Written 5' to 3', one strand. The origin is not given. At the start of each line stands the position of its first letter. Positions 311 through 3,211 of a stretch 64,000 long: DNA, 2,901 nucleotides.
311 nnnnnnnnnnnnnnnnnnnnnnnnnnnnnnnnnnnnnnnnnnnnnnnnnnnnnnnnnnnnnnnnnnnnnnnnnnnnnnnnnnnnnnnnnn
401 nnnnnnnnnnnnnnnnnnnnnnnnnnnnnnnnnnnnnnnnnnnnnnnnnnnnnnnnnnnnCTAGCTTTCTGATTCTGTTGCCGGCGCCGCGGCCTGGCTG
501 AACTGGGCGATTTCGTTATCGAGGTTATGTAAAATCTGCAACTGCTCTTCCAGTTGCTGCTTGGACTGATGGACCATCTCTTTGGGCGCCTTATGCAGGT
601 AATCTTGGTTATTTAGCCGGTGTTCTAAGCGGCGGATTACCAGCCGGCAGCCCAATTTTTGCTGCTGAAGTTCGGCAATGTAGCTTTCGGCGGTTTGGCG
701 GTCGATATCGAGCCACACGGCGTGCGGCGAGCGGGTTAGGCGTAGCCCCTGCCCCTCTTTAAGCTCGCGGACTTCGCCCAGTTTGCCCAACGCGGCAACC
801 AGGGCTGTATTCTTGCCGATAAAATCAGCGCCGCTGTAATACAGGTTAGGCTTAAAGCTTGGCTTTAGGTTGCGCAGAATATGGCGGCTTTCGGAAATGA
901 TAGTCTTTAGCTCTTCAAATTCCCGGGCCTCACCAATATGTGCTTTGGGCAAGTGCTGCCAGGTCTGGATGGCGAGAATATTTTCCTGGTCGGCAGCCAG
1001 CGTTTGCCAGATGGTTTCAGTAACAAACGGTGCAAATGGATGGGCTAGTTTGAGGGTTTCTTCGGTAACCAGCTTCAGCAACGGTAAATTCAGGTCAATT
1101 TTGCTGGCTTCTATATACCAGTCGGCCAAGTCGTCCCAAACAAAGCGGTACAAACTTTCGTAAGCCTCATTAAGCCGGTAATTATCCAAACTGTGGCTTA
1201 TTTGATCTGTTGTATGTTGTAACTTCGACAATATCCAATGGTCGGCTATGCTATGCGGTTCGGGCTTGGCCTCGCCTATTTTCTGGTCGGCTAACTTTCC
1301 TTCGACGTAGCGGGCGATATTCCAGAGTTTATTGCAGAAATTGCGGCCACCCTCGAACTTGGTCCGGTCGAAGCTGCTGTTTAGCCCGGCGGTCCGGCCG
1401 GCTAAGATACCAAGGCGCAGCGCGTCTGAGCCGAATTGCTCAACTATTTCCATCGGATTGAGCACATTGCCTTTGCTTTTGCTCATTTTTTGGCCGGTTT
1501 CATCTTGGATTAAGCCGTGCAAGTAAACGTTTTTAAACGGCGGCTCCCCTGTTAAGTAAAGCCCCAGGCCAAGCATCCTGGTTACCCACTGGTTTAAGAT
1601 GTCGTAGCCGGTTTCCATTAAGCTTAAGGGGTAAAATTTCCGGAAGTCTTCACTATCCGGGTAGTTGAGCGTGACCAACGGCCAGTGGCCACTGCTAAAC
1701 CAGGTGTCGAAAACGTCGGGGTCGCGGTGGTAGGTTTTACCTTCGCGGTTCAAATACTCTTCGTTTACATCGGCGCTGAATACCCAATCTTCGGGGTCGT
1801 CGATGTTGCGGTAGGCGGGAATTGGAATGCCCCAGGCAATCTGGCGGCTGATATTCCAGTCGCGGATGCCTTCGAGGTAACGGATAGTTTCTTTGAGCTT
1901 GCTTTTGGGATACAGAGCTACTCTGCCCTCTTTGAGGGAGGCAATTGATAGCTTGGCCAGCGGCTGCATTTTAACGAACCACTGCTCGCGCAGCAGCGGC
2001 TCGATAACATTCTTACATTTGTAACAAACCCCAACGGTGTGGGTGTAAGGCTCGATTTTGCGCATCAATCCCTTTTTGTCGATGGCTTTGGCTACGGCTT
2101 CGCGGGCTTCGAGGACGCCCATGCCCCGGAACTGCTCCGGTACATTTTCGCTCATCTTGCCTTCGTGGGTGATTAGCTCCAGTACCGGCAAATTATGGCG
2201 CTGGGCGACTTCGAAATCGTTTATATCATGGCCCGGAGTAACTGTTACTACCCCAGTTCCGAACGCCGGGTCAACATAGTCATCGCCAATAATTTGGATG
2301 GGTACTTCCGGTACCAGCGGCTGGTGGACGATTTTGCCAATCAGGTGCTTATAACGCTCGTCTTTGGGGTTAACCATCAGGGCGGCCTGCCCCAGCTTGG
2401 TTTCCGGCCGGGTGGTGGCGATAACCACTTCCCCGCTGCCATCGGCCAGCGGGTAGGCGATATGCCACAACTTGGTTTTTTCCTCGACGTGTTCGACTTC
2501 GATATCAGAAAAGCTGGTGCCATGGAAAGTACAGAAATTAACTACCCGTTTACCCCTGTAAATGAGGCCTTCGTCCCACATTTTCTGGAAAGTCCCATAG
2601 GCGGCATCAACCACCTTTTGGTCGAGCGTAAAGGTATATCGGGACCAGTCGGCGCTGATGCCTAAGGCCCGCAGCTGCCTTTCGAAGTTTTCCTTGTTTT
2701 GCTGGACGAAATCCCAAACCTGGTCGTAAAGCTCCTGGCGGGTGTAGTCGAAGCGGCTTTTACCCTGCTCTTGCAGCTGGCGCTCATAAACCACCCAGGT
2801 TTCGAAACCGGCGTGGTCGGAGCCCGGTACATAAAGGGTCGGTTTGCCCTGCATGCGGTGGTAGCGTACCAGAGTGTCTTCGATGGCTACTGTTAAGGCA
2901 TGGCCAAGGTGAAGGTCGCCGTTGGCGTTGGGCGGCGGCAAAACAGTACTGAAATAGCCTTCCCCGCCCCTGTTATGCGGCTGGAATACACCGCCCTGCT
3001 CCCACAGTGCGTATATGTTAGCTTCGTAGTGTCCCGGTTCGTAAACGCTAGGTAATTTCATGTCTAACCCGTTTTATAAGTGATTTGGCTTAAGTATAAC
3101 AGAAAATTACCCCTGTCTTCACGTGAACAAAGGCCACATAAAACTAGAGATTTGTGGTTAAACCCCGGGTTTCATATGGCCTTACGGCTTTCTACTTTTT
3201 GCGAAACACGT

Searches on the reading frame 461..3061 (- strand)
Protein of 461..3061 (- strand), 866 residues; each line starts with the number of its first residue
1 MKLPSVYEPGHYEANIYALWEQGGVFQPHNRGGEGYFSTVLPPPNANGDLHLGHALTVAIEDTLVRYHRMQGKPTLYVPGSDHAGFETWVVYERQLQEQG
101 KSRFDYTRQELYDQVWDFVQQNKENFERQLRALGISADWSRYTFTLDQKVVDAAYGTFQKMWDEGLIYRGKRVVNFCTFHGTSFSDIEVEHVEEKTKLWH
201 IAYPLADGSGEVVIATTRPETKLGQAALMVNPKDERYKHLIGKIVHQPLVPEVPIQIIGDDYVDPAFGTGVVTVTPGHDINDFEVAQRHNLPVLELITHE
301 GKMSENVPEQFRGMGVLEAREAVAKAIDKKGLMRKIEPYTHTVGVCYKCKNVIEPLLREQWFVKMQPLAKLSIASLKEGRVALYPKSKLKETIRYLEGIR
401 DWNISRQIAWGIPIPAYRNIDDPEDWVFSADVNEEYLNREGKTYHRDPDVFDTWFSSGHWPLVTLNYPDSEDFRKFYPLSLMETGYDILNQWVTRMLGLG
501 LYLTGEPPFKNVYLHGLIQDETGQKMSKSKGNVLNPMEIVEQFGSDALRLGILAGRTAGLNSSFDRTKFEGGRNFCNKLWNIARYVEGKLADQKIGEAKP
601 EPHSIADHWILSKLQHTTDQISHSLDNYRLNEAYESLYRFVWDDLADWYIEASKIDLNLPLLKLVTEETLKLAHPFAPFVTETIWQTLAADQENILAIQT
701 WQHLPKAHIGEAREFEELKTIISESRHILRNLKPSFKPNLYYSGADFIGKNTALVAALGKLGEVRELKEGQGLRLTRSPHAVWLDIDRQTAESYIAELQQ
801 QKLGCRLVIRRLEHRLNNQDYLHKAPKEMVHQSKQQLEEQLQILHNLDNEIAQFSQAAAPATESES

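Call 52: search_protein_families(library=pfam, proteins=[window:461-3061:-], max_evalue=0.001)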
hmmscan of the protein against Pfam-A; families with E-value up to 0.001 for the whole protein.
window:461-3061:- (866 aa): 7 families
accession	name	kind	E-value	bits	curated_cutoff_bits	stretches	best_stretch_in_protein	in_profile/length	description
PF00133.28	tRNA-synt_1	-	3.1e-116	389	22.7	1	16-554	2-404/414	tRNA synthetases class I (I, L, M and V)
PF08264.19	Anticodon_1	-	2.9e-28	99.1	25.1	1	607-728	1-132/148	Anticodon-binding domain of tRNA ligase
PF09334.17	tRNA-synt_1g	-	2e-24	86.6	20.1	2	330-570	153-372/391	tRNA synthetases class I (M)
PF13603.12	tRNA-synt_1_2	-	1.5e-07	31.6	25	1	242-311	86-156/185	Leucyl-tRNA synthetase, editing domain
PF10458.14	Val_tRNA-synt_C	-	9.3e-06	26.3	25.9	1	809-850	20-61/66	Valyl tRNA synthetase tRNA binding arm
PF01921.24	tRNA-synt_1f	-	0.0002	20.9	27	0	504-554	263-311/360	tRNA synthetases class I (K)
PF01406.26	tRNA-synt_1e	-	0.00067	19.6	27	0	508-553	236-281/301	tRNA synthetases class I (C) catalytic domain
